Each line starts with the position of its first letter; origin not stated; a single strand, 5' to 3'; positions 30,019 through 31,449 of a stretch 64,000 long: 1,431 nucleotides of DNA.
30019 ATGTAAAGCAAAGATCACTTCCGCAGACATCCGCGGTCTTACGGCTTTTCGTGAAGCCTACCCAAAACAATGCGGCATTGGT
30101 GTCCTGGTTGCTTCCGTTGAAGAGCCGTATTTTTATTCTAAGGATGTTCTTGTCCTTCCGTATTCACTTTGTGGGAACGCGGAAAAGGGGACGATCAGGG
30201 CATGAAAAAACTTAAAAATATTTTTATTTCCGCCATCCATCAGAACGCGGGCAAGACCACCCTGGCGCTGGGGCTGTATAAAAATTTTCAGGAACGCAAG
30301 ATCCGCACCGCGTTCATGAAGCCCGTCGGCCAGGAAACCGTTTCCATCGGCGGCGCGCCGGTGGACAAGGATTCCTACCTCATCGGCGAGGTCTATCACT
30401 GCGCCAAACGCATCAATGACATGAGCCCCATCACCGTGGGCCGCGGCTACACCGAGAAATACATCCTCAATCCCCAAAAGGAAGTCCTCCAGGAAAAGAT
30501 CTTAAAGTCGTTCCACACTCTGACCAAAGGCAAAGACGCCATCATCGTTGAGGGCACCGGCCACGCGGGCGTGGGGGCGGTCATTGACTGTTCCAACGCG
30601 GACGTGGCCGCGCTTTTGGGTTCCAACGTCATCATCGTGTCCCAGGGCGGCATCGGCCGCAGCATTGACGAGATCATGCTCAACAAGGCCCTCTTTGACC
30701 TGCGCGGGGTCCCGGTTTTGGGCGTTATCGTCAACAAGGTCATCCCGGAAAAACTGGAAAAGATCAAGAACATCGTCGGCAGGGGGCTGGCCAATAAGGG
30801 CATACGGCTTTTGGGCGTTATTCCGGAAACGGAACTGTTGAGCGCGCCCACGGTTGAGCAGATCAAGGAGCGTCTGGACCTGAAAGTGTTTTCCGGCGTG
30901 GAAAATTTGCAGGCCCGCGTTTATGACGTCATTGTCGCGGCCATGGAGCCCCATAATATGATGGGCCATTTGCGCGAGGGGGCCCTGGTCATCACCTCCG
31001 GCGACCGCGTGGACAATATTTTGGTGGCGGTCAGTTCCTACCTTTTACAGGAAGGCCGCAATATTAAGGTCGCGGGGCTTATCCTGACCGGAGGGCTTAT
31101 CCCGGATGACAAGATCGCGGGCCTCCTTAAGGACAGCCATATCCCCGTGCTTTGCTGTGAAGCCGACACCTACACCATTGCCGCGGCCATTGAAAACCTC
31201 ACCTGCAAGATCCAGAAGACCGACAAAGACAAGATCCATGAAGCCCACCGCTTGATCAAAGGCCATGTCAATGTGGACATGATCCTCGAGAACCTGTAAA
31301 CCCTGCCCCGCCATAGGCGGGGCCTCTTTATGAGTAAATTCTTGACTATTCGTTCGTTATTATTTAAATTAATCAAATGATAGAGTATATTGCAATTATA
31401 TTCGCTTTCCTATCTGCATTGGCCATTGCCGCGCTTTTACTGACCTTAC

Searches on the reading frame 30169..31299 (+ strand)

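Call 16: search_protein_families(library=ncbifam, proteins=[window:30169-31299:+])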
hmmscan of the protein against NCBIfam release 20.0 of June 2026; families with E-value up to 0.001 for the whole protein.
window:30169-31299:+ (376 aa): 14 families
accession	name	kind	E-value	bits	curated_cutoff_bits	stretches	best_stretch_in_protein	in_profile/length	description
NF004167.0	PRK05632.1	equivalog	5e-55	187.3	418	1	16-375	3-370/708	phosphate acetyltransferase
TIGR00347.1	bioD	equivalog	4.2e-13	49.7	83.3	1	19-189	1-166/166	dethiobiotin synthase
NF002204.1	PRK01077.1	equivalog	4.4e-12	45.6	254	1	108-227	66-185/420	cobyrinic acid a,c-diamide synthase CobB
NF038279.1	TF_CBS_SpxR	exception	3.1e-08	32.8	600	1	228-357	72-191/427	CBS-HotDog domain-containing transcription factor SpxR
TIGR00379.1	cobB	subfamily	1e-07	31.2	261.4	1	108-224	64-181/449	cobyrinic/hydrogenobyrinic acid a,c-diamide synthase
NF011441.0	PRK14869.1-3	equivalog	2.7e-07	29.6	753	1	225-341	136-242/548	putative manganese-dependent inorganic diphosphatase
NF033195.1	F430_CfbB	exception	1.4e-06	27.5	560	1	108-224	63-180/451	Ni-sirohydrochlorin a,c-diamide synthase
NF053748.1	bifunc_CobBC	exception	3e-06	25.9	950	1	121-228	79-186/797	bifunctional hydrogenobyrinic acid a,c-diamide synthase/histidinol phosphate aminotransferase CobBC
NF004921.0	PRK06278.1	equivalog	7.1e-06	25.2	354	1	13-205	237-409/482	cobyrinic acid a,c-diamide synthase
NF011443.0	PRK14869.1-5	equivalog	1.3e-05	23.9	335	1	228-342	140-244/546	putative manganese-dependent inorganic diphosphatase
NF001989.1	PRK00784.1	equivalog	2.1e-05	23.4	273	1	96-219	100-223/480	cobyric acid synthase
TIGR00313.1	cobQ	equivalog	3e-05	23.1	309.9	1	103-230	104-234/477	cobyric acid synthase CobQ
NF011444.0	PRK14869.1-6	equivalog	5.7e-05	21.9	1105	1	190-341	100-242/547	putative manganese-dependent inorganic diphosphatase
NF011440.0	PRK14869.1-2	equivalog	0.00017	20.3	746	1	229-343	137-239/541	putative manganese-dependent inorganic diphosphatase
